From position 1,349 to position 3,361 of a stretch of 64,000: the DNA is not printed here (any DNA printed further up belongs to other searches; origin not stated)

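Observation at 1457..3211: Orphan PilB/GspE homolog with degenerate Walker B, His-box and Zn-site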

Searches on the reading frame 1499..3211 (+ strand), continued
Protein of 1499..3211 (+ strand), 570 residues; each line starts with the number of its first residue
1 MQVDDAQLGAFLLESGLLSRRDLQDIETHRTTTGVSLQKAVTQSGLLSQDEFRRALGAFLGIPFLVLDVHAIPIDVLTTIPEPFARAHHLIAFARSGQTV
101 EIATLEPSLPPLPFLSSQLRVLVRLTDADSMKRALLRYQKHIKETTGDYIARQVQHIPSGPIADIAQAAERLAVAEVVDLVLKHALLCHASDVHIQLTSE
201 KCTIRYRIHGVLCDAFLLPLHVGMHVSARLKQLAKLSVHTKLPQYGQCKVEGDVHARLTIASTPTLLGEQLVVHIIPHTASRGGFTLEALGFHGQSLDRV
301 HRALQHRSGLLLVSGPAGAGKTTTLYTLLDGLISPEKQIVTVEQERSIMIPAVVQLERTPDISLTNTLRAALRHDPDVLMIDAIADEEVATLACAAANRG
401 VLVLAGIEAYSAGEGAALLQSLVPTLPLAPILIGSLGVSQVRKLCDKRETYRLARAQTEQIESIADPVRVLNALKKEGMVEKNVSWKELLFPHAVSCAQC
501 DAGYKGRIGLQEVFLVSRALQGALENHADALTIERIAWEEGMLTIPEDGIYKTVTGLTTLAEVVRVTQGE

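Call 7: search_solved_structures(query=window:1499-3211:+, max_evalue=0.00001, show_alignments=3)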
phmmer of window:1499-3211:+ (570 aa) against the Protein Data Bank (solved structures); distinct sequences matched with E-value up to 0.00001: 22.
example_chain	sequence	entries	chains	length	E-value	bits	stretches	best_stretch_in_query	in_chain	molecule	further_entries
6f8l_G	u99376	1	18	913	4.3e-57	197.2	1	7-565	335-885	Type IV pilus assembly protein PilF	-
3jc8_Ba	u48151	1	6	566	5.7e-52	180.4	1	7-567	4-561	Type IV-A pilus assembly ATPase PilB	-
5zfr_A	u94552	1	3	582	7.6e-52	179.9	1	6-568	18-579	Type IV pilus biogenesis ATPase PilB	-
6olj_C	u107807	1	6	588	3.5e-50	174.4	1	6-568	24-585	Type IV pilus biogenesis ATPase PilB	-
5tsg_B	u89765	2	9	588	4e-50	174.3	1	6-568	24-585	Type IV pilus biogenesis ATPase PilB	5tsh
5oiu_A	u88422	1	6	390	3.9e-45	157.8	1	173-565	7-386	Type IV pilus assembly protein PilF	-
5it5_F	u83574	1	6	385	6.5e-45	157.1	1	176-565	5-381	ATP binding motif-containing protein PilF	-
6ejf_A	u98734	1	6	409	7.5e-45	156.9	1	176-565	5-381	Type IV pilus assembly protein PilF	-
4kss_A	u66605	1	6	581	1.9e-43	152.2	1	164-568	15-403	Type II secretion system protein E, hemolysin-coregulated protein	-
4ksr_A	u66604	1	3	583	2.1e-43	152.1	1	164-568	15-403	Type II secretion system protein E, Hemolysin-coregulated protein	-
1p9r_A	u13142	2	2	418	5.6e-43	150.7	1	163-567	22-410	General secretion pathway protein E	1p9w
4pht_A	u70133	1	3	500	1.9e-40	142.3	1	163-568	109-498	General secretory pathway protein E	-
5fl3_A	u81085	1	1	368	7.7e-12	47.9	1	286-412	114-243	PILI RETRACTION PROTEIN PILT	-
3jvu_A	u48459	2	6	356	3.5e-11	45.8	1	285-415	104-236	Twitching mobility protein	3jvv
2eyu_A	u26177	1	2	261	3.7e-11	45.7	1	298-411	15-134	twitching motility protein PilT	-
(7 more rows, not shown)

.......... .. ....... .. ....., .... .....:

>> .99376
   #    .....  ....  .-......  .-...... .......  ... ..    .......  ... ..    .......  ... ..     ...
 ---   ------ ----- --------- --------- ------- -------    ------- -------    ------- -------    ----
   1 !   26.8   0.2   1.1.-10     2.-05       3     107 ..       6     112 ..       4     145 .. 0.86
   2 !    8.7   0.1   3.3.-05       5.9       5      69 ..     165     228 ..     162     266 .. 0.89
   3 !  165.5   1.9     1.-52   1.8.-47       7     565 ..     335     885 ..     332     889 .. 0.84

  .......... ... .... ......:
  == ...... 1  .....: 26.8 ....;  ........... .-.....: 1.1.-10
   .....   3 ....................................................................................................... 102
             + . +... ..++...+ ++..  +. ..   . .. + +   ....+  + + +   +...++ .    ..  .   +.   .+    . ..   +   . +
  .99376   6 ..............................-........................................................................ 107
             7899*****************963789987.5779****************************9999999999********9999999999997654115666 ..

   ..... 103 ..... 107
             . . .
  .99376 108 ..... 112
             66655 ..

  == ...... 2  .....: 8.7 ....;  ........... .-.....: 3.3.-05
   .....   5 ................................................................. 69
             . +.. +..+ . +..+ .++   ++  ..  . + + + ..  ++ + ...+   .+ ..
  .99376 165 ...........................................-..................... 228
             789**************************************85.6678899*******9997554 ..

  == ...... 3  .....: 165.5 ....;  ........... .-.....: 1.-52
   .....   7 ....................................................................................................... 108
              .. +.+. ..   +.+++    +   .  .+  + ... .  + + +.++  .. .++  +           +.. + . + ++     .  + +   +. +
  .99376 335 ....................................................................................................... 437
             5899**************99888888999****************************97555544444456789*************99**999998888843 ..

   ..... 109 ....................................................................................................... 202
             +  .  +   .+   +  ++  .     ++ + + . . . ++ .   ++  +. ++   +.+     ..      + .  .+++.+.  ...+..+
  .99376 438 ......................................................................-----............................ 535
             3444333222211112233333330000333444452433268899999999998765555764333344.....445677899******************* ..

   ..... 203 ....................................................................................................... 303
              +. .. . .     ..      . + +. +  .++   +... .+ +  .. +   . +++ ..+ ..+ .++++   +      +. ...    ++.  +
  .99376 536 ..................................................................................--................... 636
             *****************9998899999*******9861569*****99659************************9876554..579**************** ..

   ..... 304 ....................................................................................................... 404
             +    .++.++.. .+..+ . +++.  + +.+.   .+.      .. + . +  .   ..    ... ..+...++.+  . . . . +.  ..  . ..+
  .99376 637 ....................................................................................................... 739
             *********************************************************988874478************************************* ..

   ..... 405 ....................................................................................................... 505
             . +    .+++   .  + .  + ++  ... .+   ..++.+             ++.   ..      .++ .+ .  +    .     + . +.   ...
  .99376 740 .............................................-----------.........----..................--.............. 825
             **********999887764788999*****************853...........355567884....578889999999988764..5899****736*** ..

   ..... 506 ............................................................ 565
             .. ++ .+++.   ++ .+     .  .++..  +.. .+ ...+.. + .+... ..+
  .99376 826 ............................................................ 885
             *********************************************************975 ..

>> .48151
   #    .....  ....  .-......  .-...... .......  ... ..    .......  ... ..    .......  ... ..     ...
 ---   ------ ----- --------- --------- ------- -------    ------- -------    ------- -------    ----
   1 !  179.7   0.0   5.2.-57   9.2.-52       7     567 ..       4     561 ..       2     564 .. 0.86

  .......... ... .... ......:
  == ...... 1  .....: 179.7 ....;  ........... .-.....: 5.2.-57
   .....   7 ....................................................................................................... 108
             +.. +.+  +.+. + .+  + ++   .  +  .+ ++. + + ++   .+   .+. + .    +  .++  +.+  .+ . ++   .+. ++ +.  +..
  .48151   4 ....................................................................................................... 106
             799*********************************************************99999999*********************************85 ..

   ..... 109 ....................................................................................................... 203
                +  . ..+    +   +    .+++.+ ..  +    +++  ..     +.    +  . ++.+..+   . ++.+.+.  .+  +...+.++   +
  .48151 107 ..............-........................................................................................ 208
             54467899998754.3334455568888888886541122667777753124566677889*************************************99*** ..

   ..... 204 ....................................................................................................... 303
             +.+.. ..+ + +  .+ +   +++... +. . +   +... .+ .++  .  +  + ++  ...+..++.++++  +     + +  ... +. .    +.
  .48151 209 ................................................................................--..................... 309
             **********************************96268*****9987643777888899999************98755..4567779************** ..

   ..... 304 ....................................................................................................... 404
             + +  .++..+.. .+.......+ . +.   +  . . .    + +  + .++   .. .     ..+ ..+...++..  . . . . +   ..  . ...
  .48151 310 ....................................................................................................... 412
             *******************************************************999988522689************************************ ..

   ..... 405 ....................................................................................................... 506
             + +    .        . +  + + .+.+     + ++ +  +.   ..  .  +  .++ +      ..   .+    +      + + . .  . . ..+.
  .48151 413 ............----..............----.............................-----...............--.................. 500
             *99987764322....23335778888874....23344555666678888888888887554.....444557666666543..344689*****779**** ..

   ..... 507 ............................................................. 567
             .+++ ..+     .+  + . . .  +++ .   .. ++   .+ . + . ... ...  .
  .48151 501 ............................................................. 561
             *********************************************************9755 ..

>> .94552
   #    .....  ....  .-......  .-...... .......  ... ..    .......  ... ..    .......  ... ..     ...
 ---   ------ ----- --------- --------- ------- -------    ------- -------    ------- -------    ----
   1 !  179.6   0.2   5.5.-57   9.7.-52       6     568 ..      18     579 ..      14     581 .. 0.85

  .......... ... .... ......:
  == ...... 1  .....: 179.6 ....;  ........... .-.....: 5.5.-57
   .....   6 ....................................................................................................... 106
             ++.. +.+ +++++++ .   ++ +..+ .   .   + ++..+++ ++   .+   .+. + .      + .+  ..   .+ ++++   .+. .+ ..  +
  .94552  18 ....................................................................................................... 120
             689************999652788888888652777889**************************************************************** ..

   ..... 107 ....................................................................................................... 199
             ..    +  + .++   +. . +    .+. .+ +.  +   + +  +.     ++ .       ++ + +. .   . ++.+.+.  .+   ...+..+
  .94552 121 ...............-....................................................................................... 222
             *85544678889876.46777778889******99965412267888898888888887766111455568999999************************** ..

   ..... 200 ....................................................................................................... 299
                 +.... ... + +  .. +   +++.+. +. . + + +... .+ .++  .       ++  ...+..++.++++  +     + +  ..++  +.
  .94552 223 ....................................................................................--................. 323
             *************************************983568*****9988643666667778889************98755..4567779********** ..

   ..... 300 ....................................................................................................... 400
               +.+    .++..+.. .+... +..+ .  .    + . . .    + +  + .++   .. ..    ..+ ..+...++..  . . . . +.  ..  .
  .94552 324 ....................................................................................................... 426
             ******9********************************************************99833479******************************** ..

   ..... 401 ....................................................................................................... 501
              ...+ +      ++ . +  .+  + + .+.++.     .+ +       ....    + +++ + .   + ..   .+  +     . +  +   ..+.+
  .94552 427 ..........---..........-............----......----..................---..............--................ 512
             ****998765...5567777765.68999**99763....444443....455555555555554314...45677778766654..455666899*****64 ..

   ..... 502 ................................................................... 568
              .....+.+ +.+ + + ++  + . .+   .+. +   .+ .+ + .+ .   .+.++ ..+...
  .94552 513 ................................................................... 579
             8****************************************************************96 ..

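Call 8: find_homologous_proteins(query=window:1499-3211:+, max_evalue=1e-10)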
Query window:1499-3211:+ (570 aa): 1141 proteins with E <= 1e-10 among 8000 candidates; the best 120 are listed.
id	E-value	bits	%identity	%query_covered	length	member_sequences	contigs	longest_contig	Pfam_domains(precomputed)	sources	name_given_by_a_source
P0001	0.0e+0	1239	100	100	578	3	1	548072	PF05157.21,PF00437.27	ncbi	-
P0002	1.7e-217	741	61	100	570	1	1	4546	PF05157.21,PF00437.27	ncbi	-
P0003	4.8e-137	476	44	100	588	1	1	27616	PF05157.21,PF00437.27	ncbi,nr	ncbi:MAG: Tfp pilus assembly protein PilB, type pilus assembly protein PilB [Candidatus Adlerbacteri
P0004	4.5e-135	470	46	99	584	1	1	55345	PF05157.21,PF00437.27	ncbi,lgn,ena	-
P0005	4.0e-134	466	42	100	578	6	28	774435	PF05157.21,PF06414.19,PF00437.27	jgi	jgi:type IV pilus assembly protein PilB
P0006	5.6e-133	463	44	99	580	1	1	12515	PF05157.21,PF00437.27,PF13604.13,PF13401.13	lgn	-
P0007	5.9e-126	439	43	98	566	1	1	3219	PF00437.27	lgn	-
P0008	5.0e-125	436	41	99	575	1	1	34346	PF05157.21,PF00437.27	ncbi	-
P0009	1.5e-124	435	45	99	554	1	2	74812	PF05157.21,PF00437.27,PF13401.13,PF13191.13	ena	-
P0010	1.1e-119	419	44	99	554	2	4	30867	PF05157.21,PF00437.27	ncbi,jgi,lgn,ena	-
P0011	1.0e-118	416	42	100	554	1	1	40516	PF05157.21,PF00437.27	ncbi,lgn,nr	ncbi:MAG TPA: ATPase, T2SS/T4P/T4SS family [Candidatus Paceibacterota bacterium]|nr:ATPase, T2SS/T4P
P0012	1.3e-117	412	43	99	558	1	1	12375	PF05157.21,PF00437.27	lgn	-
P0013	7.3e-117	409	39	99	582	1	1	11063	PF05157.21,PF00437.27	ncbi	-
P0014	6.5e-116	406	39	99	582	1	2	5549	PF05157.21,PF00437.27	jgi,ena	-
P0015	1.2e-114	402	40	100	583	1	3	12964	PF05157.21,PF00437.27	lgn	-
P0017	7.8e-114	399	43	99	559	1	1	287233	PF05157.21,PF00437.27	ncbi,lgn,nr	ncbi:MAG TPA: ATPase, T2SS/T4P/T4SS family [Candidatus Paceibacterota bacterium]|nr:ATPase, T2SS/T4P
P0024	8.4e-112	393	41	99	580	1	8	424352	PF05157.21,PF00437.27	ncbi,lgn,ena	-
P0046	1.1e-108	382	39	99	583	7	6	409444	PF05157.21,PF00437.27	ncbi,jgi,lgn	jgi:type IV pilus assembly protein PilB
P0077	2.9e-106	374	41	99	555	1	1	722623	PF05157.21,PF00437.27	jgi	jgi:type IV pilus assembly protein PilB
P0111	2.0e-97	345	37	100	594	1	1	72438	PF05157.21,PF00437.27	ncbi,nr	ncbi:Flp pilus assembly complex ATPase component TadA [Patescibacteria group bacterium]|nr:Flp pilus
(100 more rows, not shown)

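Call 15: find_encoding_contigs(protein=P0005, flank=8000, max_places=2)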
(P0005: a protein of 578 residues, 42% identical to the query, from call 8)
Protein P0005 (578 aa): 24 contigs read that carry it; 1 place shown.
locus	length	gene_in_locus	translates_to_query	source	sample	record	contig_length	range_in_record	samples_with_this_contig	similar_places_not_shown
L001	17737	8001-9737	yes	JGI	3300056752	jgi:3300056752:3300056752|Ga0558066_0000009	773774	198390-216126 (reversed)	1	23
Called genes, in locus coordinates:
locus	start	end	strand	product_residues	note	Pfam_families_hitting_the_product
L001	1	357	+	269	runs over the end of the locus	PF13739:PdaC (faint), PF11738:DUF3298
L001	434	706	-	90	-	PF00216:Bac_DNA_binding, PF18291:HU-HIG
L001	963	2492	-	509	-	PF12072:RNase_Y_N, PF00013:KH_1 (weak), PF01966:HD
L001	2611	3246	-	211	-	PF00574:CLP_protease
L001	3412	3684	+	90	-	-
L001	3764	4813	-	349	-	PF05697:Trigger_N, PF05698:Trigger_C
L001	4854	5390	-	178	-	PF00719:Pyrophosphatase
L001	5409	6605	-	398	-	PF08529:NusA_N, PF00575:S1, PF13184:KH_NusA_1st, PF26594:KH_NusA_2nd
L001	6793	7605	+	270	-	PF03372:Exo_endo_phos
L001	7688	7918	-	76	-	-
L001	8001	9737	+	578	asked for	PF05157:MshEN, PF00437:T2SSE, PF06414:Zeta_toxin (weak)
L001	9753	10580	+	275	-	PF00121:TIM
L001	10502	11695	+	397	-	PF00162:PGK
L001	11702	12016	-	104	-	PF11969:DcpS_C, PF01230:HIT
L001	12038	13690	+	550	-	PF01368:DHH, PF02272:DHHA1 (weak), PF17768:RecJ_OB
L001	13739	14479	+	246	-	PF00075:RNase_H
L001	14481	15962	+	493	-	PF13567:DUF4131, PF03772:Competence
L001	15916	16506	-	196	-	PF02777:Sod_Fe_C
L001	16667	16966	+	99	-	-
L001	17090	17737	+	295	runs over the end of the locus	PF00753:Lactamase_B, PF12706:Lactamase_B_2 (weak)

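Call 16: find_encoding_contigs(protein=P0077, flank=8000, max_places=2)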
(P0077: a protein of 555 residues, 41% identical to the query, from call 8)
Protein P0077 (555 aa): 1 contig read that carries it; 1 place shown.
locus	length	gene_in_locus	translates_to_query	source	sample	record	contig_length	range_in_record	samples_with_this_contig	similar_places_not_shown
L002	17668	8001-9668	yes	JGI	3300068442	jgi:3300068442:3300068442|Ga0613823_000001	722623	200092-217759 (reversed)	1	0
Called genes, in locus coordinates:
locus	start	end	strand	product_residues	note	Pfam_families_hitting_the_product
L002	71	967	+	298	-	PF10672:Methyltrans_SAM, PF03602:Cons_hypoth95 (weak), PF09445:Methyltransf_15 (weak)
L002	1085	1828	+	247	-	PF11738:DUF3298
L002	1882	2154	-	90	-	PF00216:Bac_DNA_binding, PF18291:HU-HIG (weak)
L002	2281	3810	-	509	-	PF12072:RNase_Y_N, PF00013:KH_1 (weak), PF01966:HD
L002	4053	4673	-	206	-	PF00574:CLP_protease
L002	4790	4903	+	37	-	-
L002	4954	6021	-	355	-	PF05697:Trigger_N, PF05698:Trigger_C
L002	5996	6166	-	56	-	-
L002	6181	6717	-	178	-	PF00719:Pyrophosphatase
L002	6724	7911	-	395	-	PF08529:NusA_N, PF00575:S1 (weak), PF13184:KH_NusA_1st, PF26594:KH_NusA_2nd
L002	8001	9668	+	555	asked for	PF05157:MshEN, PF00437:T2SSE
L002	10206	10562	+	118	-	-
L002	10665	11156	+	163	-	-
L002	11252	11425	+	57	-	-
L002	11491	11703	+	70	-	-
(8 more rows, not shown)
